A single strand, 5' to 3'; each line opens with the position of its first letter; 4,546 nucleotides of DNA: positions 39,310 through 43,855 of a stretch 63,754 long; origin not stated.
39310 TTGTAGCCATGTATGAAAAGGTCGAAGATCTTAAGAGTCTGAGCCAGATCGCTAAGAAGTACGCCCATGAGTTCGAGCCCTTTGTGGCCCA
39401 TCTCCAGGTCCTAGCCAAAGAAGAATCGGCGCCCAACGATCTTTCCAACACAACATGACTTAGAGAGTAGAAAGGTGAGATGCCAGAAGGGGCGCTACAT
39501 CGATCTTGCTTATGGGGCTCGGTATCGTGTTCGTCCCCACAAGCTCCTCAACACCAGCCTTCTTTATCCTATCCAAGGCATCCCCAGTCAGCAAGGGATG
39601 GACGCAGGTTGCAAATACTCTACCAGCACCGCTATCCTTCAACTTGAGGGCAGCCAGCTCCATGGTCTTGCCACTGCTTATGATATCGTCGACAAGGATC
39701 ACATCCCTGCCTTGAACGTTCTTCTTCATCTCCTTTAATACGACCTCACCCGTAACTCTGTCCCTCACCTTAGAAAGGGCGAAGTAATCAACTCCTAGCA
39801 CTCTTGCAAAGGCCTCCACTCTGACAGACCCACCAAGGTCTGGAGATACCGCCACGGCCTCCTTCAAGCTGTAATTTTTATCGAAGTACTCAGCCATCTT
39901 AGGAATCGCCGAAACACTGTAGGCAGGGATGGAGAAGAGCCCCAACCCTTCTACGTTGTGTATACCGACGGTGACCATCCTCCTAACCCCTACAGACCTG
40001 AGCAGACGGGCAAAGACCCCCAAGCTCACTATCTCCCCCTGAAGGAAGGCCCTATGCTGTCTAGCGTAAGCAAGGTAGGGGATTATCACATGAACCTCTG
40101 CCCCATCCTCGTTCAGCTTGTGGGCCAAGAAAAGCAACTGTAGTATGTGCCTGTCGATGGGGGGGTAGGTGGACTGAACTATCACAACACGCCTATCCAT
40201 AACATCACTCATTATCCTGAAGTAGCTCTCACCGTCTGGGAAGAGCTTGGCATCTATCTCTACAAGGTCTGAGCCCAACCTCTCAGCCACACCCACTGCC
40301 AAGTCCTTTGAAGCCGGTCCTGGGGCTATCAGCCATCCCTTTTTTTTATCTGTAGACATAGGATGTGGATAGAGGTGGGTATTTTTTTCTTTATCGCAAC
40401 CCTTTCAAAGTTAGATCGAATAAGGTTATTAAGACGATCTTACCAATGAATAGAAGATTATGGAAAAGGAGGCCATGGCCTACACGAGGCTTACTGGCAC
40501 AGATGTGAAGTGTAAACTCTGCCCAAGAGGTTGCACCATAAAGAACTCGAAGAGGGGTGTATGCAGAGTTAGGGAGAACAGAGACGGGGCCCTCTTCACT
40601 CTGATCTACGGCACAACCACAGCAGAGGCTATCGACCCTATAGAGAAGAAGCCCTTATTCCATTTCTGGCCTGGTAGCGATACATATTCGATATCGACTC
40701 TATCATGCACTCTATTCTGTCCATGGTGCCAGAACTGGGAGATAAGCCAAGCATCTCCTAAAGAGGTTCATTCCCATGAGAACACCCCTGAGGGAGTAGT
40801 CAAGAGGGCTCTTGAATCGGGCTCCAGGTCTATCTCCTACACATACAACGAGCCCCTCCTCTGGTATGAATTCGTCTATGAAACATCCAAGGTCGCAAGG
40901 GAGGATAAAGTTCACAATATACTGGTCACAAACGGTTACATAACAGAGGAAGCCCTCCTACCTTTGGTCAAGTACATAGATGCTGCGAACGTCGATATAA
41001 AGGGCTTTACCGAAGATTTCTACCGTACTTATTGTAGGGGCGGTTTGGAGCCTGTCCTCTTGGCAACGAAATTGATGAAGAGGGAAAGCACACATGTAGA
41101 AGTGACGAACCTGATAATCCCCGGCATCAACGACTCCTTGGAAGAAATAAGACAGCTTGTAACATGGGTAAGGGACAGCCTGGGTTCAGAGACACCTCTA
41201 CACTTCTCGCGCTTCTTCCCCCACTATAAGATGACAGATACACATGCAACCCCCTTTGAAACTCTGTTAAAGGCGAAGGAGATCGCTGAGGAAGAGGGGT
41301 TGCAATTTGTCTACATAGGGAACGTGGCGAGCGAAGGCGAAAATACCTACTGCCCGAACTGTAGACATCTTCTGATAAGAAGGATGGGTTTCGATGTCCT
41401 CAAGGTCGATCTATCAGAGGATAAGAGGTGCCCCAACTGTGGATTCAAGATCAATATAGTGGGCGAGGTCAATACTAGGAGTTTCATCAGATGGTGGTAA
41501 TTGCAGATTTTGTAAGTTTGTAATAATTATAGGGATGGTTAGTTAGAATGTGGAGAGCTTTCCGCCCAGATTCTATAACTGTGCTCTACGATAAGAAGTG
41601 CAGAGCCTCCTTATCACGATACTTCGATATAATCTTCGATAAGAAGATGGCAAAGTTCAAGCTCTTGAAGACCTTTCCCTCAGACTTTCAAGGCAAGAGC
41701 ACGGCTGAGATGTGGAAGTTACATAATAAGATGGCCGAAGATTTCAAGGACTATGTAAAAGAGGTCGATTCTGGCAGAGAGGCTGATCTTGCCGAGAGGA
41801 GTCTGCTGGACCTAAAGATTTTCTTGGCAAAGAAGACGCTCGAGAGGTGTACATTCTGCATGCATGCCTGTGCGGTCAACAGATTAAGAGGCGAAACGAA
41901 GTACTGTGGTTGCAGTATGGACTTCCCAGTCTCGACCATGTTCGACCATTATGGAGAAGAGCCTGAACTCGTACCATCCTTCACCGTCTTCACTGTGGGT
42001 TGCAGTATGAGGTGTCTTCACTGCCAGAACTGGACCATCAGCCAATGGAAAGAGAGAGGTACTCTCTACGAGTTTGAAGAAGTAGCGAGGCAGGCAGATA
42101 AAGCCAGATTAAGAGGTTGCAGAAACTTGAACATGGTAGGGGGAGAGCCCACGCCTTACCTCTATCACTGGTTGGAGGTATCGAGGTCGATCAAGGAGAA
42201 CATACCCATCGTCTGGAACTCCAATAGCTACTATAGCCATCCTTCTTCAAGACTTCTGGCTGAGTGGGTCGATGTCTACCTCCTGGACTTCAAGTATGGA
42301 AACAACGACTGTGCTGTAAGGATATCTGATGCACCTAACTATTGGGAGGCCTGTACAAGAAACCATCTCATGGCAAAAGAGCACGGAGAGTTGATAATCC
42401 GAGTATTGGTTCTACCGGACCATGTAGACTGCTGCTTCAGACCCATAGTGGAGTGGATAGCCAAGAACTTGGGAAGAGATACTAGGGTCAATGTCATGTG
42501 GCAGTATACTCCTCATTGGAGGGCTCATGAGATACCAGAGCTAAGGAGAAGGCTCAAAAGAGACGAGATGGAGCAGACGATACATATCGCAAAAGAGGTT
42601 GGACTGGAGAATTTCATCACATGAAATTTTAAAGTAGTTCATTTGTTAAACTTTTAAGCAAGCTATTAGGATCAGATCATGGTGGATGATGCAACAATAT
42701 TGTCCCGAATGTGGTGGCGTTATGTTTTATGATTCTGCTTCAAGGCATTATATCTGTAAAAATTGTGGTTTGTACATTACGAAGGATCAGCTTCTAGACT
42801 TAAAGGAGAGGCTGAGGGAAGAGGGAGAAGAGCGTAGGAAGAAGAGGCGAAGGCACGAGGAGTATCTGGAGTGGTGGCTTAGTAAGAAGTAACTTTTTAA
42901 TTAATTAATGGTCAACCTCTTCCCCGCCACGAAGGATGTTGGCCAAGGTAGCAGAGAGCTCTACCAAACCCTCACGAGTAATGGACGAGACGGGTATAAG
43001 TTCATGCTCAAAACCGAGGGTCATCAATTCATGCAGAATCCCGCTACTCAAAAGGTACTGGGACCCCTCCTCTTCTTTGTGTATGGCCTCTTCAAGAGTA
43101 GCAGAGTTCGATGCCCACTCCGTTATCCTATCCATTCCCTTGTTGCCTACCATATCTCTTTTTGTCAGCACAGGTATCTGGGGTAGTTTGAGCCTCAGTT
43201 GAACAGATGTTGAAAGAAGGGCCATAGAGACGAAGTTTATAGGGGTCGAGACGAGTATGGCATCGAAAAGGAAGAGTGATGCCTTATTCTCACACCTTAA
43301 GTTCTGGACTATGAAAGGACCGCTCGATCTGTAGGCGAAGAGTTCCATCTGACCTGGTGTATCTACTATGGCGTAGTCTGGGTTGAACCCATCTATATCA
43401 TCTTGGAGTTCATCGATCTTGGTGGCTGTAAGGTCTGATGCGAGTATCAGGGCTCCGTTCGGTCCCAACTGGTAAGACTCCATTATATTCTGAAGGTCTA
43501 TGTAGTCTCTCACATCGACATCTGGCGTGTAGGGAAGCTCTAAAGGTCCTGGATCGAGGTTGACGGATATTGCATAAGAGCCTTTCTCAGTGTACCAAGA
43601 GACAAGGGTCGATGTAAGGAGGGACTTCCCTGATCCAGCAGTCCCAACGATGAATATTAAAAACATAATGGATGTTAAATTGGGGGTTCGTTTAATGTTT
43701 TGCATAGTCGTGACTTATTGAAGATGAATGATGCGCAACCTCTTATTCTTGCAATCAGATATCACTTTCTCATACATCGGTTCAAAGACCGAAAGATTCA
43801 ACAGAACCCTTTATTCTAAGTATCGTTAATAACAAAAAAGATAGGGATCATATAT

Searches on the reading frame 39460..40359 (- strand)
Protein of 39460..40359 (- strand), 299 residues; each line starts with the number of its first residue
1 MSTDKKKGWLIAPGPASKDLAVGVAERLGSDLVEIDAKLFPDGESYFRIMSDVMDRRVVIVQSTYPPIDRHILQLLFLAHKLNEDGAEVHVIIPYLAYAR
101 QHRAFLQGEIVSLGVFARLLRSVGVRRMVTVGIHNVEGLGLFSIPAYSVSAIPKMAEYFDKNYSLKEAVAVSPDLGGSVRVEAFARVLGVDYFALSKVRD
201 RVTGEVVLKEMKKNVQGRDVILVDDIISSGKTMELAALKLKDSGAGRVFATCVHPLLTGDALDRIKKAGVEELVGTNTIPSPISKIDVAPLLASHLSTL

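Call 41: search_protein_families(library=pfam, proteins=[window:39460-40359:-], max_evalue=0.001)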
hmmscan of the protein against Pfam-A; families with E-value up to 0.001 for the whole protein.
window:39460-40359:- (299 aa): 3 families
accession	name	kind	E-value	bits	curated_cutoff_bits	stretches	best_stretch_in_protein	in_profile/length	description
PF13793.12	Pribosyltran_N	-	5.9e-26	91.1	25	1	11-124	3-117/117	N-terminal domain of ribose phosphate pyrophosphokinase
PF14572.12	Pribosyl_synth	-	3.5e-13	50.4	27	1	214-289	80-155/184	Phosphoribosyl synthetase-associated domain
PF00156.33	Pribosyltran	-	3.6e-12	46.3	26.3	1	155-253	18-123/158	Phosphoribosyl transferase domain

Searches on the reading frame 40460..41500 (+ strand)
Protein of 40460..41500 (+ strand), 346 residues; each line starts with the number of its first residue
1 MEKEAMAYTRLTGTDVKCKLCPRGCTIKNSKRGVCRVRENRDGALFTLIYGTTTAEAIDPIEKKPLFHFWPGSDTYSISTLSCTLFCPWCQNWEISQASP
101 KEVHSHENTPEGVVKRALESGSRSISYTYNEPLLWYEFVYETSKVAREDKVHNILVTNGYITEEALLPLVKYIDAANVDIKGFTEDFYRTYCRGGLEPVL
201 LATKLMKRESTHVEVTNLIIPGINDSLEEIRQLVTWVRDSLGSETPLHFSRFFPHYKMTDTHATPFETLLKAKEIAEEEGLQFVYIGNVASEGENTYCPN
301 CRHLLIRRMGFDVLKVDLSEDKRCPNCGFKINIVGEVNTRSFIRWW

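Call 41: search_protein_families(library=pfam, proteins=[window:40460-41500:+], max_evalue=0.001)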
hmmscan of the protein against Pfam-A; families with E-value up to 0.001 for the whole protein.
window:40460-41500:+ (346 aa): 1 family
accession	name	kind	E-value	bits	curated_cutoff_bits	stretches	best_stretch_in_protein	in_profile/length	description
PF04055.27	Radical_SAM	-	3.1e-19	70.2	29.5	1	79-233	3-165/166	Radical SAM superfamily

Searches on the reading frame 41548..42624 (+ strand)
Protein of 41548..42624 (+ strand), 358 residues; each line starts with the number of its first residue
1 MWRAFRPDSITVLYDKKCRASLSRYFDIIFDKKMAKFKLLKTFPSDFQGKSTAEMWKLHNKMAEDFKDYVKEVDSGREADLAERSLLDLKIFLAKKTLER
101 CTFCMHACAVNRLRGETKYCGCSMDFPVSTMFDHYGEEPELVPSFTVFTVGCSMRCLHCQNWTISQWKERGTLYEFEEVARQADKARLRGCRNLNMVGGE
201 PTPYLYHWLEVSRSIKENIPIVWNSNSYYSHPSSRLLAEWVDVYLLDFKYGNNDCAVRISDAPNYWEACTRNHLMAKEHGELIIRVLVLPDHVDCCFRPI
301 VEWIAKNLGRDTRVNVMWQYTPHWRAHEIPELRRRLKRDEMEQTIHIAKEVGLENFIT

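Call 41: search_protein_families(library=pfam, proteins=[window:41548-42624:+], max_evalue=0.001)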
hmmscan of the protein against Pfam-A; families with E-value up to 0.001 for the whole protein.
window:41548-42624:+ (358 aa): 2 families
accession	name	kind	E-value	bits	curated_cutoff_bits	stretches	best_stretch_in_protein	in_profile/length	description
PF04055.27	Radical_SAM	-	8e-17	62.3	29.5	1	147-304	2-166/166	Radical SAM superfamily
PF13353.11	Fer4_12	-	4.4e-07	30.7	22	1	146-250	9-117/137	4Fe-4S single cluster domain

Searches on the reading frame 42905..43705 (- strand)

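Call 41: search_protein_families(library=pfam, proteins=[window:42905-43705:-], max_evalue=0.001)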
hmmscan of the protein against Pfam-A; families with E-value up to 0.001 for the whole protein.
window:42905-43705:- (266 aa): 1 family
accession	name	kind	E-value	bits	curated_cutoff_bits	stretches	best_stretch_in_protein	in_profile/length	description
PF03029.23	ATP_bind_1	-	3.8e-53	181.2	27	1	19-256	1-236/240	Conserved hypothetical ATP binding protein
